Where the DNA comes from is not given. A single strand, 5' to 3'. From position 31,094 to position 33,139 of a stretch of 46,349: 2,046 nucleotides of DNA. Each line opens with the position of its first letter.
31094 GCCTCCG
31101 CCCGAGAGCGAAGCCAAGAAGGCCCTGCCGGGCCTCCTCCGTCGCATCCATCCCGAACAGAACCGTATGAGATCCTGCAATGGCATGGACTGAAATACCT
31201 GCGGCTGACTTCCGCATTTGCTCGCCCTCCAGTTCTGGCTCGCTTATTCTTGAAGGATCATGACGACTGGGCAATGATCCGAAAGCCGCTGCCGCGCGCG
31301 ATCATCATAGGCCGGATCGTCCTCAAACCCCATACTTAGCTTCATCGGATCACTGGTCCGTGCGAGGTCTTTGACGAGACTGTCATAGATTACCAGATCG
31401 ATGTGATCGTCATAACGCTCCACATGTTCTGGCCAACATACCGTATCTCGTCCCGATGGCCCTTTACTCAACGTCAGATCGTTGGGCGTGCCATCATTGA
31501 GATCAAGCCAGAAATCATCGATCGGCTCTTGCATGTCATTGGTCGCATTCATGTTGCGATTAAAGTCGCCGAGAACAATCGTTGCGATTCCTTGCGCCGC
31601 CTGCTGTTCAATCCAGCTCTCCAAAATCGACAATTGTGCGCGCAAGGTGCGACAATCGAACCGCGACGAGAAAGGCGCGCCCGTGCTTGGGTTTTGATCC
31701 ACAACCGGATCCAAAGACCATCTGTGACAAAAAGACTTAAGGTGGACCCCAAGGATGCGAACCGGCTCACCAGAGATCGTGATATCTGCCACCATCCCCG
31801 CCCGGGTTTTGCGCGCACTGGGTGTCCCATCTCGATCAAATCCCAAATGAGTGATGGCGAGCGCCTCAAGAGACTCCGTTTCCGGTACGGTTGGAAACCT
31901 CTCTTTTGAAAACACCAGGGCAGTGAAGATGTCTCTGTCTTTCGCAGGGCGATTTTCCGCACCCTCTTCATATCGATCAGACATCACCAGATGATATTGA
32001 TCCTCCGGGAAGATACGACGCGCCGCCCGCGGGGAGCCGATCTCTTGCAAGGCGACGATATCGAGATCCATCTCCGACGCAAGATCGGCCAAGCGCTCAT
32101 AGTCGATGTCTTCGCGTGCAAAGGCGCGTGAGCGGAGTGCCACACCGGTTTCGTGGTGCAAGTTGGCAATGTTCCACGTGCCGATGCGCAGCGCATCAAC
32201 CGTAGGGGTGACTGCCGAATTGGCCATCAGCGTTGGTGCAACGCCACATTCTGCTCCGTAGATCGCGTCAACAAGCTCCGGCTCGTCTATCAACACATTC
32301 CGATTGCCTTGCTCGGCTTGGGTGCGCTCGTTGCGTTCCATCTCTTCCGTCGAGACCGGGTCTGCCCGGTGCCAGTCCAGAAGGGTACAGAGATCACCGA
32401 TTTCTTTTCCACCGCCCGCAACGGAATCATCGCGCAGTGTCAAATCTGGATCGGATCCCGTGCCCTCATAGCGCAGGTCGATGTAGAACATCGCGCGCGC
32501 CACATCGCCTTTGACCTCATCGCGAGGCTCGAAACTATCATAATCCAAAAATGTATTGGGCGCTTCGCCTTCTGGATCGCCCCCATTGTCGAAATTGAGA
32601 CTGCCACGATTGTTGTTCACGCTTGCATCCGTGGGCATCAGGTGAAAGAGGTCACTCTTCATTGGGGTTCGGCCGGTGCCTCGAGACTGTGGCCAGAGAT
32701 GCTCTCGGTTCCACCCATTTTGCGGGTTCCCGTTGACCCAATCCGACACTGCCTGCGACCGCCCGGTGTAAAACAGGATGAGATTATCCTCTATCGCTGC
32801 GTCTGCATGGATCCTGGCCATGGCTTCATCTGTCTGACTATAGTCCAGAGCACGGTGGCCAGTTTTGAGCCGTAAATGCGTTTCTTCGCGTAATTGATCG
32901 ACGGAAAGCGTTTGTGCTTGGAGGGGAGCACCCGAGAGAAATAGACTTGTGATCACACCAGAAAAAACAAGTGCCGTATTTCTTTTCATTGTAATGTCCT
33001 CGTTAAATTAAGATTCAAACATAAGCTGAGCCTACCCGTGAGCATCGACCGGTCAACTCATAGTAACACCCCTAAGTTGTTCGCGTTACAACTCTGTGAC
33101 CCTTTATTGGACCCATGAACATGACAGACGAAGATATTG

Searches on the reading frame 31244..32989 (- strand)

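Call 105: search_protein_families(library=pfam, proteins=[window:31244-32989:-], max_evalue=0.0001)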
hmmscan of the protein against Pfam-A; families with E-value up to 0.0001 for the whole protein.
window:31244-32989:- (581 aa): 2 families
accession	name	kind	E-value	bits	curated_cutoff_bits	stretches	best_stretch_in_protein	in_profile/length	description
PF04231.19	Endonuclease_1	-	5.1e-34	118.5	25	1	50-238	36-235/235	Endonuclease I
PF03372.29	Exo_endo_phos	-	1.5e-07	31.9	24.5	1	270-537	1-204/225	Endonuclease/Exonuclease/phosphatase family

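Call 106: search_protein_families(library=padloc, proteins=[window:31244-32989:-], max_evalue=0.001)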
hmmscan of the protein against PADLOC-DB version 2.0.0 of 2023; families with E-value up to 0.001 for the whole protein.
window:31244-32989:- (581 aa): 0 families
